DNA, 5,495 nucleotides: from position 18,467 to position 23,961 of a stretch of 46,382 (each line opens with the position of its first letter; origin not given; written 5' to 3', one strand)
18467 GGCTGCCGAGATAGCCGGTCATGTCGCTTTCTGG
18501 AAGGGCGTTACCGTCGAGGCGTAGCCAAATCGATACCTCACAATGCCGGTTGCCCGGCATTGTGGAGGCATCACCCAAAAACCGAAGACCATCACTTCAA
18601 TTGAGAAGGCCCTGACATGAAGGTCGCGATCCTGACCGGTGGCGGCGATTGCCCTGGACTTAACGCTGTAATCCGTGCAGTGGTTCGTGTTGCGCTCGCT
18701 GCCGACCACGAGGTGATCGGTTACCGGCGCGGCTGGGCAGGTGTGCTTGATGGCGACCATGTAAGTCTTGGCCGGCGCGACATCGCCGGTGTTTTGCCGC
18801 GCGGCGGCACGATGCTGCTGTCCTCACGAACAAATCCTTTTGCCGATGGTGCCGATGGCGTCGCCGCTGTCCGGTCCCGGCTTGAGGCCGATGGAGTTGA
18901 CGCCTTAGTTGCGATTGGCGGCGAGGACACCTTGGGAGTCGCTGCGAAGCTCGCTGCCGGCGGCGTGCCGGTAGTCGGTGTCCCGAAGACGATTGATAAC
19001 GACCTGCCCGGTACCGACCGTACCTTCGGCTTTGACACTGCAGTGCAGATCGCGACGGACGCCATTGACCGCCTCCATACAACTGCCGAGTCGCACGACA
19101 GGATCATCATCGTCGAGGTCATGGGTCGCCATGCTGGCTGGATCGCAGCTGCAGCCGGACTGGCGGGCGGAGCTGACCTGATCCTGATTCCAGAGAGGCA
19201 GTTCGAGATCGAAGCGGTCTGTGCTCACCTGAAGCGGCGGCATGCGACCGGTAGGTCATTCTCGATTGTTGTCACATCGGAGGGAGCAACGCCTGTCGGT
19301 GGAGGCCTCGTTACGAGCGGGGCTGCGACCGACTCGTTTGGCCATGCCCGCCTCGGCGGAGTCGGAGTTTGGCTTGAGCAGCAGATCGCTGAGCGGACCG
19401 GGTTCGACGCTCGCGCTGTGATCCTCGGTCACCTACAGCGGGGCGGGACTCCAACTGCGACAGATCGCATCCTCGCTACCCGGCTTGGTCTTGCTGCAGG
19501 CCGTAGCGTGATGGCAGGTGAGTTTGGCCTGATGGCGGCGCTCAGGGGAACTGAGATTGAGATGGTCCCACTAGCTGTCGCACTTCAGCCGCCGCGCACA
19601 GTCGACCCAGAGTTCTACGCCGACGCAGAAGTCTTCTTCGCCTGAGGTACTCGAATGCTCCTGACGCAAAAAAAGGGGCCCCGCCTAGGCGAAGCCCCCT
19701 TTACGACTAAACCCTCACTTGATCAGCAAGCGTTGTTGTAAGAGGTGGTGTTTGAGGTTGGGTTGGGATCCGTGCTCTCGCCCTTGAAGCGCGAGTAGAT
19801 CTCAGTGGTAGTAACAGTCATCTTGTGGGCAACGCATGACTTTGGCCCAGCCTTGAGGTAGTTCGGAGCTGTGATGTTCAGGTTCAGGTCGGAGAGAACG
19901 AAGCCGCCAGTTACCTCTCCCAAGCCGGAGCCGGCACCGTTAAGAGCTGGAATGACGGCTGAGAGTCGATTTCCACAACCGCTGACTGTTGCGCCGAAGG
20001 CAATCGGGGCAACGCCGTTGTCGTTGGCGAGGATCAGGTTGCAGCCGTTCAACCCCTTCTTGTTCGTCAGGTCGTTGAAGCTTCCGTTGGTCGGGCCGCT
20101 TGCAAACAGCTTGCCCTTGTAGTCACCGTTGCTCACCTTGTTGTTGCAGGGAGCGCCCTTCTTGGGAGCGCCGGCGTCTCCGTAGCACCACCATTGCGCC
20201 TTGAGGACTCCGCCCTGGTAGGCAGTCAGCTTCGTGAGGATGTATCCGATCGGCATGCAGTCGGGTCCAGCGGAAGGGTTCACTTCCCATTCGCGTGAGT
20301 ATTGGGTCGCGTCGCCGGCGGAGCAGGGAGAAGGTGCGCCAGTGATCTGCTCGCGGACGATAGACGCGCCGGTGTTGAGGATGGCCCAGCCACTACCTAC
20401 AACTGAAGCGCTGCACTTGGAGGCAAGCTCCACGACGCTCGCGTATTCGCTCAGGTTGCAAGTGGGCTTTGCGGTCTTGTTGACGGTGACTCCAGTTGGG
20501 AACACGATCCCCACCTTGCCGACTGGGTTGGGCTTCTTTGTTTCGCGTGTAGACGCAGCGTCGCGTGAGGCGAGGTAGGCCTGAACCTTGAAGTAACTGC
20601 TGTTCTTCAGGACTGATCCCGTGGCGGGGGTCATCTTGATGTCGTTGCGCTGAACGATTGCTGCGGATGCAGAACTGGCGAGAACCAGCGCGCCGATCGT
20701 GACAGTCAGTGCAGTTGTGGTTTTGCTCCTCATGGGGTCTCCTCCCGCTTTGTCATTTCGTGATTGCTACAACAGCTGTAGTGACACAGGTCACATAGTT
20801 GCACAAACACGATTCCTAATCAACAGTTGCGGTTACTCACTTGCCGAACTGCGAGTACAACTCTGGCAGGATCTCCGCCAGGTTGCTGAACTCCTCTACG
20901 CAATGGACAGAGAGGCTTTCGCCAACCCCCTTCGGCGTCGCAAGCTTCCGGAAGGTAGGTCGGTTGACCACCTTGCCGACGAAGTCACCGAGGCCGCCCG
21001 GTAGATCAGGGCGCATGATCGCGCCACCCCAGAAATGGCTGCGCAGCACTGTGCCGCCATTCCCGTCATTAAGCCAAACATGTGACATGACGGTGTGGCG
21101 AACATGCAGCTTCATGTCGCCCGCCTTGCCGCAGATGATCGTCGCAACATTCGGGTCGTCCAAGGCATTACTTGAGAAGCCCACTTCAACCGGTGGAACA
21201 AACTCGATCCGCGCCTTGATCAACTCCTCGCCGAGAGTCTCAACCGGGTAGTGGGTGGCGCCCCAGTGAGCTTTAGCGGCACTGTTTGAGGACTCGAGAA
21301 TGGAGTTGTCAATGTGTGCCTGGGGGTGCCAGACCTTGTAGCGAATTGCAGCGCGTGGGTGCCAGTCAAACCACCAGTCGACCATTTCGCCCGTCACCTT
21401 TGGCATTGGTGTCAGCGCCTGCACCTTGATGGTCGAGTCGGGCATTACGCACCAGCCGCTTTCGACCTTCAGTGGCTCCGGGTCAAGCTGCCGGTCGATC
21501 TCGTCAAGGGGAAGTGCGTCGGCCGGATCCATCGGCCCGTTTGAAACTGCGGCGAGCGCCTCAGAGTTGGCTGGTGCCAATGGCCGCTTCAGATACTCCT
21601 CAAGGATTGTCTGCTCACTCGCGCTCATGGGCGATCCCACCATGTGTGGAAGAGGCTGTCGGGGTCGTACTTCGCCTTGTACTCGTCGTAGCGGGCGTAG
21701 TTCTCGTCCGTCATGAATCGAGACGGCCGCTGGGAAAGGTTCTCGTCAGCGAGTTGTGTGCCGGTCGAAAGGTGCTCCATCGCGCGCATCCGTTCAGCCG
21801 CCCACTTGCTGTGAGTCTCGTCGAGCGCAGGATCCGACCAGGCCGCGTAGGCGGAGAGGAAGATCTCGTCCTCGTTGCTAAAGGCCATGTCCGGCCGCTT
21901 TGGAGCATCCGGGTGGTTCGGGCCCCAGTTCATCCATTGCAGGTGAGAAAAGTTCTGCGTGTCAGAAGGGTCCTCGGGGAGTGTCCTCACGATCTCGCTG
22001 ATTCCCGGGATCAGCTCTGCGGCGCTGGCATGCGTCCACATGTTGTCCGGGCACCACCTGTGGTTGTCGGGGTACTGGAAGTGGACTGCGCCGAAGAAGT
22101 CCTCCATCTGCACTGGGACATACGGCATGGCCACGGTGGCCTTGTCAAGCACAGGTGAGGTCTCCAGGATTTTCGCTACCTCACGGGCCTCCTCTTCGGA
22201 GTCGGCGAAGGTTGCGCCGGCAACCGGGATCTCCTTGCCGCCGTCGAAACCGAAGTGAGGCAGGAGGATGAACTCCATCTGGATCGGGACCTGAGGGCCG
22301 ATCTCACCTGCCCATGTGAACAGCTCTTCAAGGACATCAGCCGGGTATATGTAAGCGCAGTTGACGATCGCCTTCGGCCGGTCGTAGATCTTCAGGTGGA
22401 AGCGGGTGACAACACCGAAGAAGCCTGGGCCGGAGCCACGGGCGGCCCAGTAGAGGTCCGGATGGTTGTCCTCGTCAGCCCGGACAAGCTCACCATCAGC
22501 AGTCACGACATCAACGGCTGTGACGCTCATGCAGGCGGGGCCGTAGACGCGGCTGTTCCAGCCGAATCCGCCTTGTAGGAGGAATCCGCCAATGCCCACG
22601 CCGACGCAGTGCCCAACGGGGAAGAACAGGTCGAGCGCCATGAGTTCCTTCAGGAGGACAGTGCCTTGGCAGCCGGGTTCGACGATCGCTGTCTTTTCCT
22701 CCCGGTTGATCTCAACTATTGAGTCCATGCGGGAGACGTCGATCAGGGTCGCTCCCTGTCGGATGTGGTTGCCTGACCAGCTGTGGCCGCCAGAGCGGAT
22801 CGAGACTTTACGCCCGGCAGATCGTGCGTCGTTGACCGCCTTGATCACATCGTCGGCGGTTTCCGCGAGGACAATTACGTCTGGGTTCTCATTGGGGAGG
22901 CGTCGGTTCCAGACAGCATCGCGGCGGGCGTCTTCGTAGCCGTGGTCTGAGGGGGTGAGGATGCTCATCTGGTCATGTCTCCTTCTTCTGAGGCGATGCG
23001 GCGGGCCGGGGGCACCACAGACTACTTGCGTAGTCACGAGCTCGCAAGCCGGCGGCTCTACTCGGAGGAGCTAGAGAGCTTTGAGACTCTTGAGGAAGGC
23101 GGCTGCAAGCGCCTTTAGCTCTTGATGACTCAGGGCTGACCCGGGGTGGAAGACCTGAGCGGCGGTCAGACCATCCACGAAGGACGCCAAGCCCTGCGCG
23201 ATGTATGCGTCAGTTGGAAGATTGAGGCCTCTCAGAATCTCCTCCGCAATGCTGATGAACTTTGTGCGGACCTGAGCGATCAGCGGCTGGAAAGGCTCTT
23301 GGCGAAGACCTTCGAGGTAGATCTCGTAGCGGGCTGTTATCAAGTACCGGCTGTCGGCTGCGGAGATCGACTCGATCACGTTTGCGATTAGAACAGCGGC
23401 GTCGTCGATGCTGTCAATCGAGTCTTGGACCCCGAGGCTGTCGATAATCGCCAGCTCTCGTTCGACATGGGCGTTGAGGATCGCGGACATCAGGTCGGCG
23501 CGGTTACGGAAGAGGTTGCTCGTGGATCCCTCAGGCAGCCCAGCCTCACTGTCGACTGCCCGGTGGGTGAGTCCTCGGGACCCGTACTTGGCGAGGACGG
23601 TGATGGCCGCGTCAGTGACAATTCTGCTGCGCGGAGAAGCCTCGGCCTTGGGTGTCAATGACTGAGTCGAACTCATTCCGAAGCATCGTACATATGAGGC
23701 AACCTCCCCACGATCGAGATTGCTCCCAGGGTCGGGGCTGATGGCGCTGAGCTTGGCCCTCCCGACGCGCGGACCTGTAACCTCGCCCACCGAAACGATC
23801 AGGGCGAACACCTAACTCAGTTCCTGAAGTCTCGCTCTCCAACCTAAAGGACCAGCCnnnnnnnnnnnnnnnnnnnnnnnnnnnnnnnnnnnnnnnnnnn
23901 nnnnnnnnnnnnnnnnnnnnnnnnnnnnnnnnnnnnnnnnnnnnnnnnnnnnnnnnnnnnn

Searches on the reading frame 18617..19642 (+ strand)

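Call 16: search_protein_families(library=pfam, proteins=[window:18617-19642:+], max_evalue=0.001)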
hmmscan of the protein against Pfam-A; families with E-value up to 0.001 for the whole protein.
window:18617-19642:+ (342 aa): 1 family
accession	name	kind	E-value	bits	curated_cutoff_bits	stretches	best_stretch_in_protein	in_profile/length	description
PF00365.25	PFK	-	1.9e-103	346.1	30.9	1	2-294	1-273/277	Phosphofructokinase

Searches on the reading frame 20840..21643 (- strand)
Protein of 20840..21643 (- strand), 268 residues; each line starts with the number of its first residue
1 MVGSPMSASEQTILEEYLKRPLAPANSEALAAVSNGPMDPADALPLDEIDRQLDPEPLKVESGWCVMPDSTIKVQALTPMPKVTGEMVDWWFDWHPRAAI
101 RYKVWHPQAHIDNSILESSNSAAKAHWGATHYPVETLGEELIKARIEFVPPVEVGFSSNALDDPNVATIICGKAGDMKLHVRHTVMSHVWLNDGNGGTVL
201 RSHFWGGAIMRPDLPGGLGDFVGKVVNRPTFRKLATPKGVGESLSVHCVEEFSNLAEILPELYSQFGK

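Call 16: search_protein_families(library=pfam, proteins=[window:20840-21643:-], max_evalue=0.001)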
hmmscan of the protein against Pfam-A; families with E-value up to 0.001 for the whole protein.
window:20840-21643:- (268 aa): 1 family
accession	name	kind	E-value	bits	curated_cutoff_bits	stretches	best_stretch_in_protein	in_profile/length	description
PF18089.7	DAPG_hydrolase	-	2.1e-59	201.2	22.7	1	46-263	4-222/223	DAPG hydrolase PhiG domain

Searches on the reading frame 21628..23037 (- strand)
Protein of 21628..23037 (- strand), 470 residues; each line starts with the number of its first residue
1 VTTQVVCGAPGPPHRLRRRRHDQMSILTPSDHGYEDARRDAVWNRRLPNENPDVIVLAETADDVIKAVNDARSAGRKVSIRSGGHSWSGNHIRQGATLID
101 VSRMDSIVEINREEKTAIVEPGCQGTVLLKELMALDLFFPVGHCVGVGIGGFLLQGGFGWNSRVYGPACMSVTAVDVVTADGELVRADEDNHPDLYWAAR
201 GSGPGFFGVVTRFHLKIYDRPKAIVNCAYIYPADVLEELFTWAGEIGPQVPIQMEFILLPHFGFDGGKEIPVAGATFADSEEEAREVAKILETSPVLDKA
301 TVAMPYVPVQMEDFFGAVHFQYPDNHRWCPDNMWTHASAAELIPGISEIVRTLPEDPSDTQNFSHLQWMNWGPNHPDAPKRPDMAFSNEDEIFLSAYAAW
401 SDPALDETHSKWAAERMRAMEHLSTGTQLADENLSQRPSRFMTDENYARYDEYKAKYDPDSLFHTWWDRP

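Call 16: search_protein_families(library=pfam, proteins=[window:21628-23037:-], max_evalue=0.001)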
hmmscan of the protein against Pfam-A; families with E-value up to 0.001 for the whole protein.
window:21628-23037:- (470 aa): 1 family
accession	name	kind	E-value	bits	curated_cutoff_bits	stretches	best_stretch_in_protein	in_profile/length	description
PF01565.28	FAD_binding_4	-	2.1e-33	115.4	26.4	1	52-187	1-138/139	FAD binding domain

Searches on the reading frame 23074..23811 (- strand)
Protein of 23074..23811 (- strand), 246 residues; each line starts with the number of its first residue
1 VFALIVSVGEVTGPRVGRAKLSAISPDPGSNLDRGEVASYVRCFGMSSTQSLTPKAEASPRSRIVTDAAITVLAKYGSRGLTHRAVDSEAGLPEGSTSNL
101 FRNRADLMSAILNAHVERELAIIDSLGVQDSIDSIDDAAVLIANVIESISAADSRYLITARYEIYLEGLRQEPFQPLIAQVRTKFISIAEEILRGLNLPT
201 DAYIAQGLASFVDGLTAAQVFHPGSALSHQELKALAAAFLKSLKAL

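Call 87: search_protein_families(library=pfam, proteins=[window:23074-23811:-], max_evalue=0.0001)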
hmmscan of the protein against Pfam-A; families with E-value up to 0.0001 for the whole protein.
window:23074-23811:- (246 aa): 1 family
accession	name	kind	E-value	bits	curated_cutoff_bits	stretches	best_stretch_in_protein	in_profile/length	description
PF17940.6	TetR_C_31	-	2e-10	41.2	27.4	1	134-239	2-104/107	Tetracyclin repressor-like, C-terminal domain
